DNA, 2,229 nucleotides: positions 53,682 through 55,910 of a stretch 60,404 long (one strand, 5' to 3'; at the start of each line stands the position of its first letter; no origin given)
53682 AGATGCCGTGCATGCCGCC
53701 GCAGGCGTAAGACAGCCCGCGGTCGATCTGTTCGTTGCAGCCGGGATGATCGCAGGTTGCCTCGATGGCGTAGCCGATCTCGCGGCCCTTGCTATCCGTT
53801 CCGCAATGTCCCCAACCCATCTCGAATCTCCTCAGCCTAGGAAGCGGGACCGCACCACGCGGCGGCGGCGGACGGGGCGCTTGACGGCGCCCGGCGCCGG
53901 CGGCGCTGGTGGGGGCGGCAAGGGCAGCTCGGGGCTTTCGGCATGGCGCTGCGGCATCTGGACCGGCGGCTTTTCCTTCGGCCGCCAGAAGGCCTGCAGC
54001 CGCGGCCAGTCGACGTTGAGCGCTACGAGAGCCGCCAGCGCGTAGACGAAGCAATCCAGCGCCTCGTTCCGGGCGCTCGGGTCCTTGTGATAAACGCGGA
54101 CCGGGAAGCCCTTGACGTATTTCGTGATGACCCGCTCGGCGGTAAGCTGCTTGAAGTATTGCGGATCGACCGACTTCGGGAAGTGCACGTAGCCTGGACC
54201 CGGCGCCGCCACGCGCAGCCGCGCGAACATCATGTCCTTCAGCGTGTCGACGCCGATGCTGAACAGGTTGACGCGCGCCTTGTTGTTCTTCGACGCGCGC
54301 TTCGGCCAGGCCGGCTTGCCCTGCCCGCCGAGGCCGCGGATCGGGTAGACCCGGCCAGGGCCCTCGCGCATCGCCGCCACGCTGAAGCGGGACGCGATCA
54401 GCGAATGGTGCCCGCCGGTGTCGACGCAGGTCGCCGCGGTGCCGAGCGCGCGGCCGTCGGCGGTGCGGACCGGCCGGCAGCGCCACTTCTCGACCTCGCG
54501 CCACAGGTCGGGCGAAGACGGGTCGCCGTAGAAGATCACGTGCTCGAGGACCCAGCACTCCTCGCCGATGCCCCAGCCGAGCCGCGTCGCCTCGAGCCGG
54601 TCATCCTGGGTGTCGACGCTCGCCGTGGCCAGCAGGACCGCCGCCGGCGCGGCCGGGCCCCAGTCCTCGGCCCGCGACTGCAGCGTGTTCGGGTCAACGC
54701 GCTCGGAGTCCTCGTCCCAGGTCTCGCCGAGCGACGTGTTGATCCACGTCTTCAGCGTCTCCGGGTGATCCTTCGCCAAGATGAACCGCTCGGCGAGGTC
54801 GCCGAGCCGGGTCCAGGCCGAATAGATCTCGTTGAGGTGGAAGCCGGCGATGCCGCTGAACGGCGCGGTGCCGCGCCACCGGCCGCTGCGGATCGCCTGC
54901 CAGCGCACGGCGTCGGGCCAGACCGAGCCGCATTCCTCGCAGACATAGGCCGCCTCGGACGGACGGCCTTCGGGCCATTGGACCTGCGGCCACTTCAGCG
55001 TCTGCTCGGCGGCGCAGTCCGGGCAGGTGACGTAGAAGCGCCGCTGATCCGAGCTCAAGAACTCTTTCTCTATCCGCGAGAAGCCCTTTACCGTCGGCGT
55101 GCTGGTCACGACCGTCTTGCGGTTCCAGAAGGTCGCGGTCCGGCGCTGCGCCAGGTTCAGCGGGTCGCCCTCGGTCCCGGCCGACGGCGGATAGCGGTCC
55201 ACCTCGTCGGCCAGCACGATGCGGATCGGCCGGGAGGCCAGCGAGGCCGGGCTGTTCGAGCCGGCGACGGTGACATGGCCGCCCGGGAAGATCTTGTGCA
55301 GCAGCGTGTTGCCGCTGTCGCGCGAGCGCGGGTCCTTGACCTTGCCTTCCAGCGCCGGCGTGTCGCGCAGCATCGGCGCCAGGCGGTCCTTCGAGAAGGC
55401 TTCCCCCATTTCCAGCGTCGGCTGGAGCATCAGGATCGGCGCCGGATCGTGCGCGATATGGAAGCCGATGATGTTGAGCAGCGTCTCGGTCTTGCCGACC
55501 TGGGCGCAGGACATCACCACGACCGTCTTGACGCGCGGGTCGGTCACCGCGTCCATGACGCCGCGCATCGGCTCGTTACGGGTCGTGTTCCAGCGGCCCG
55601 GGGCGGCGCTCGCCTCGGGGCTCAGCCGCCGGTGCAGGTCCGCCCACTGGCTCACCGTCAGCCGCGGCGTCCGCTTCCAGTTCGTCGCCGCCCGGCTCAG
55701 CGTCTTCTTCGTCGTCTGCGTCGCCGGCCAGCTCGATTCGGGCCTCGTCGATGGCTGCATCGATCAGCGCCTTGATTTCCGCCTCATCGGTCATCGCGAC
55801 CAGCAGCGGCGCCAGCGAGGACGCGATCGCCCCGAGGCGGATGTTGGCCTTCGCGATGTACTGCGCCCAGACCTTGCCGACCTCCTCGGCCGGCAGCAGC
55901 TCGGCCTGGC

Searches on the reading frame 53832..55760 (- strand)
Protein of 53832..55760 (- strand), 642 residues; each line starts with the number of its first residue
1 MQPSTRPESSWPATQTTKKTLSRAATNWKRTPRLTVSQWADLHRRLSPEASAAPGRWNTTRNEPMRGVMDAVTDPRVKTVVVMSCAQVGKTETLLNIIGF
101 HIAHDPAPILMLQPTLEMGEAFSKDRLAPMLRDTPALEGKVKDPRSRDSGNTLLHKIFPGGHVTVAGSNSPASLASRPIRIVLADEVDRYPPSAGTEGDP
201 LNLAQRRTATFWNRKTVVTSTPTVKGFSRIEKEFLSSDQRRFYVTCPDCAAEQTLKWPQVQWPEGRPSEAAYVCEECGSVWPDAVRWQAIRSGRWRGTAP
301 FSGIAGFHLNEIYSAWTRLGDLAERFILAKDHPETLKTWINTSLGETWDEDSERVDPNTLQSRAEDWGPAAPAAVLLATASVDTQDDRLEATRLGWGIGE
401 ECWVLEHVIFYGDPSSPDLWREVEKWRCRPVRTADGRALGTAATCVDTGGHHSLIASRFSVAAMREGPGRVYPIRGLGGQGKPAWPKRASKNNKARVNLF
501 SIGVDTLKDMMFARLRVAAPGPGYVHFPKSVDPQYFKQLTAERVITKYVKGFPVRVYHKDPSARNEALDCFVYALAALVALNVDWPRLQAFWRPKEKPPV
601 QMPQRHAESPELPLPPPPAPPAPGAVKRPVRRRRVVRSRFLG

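Call 106: search_protein_families(library=pfam, proteins=[window:53832-55760:-], max_evalue=0.001)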
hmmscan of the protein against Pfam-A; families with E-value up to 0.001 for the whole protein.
window:53832-55760:- (642 aa): 3 families
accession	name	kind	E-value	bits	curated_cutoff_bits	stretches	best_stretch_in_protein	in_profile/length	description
PF05876.18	GpA_ATPase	-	5.1e-89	298.6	25.6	1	51-295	1-247/247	Phage terminase large subunit gpA, ATPase domain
PF20454.4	GpA_nuclease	-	1.4e-82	277.7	22.5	1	304-584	1-290/294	Terminase large subunit gpA, endonuclease domain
PF08274.17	Zn_Ribbon_YjdM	-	0.00041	20.7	30.8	1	246-281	5-29/30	PhnA Zinc-Ribbon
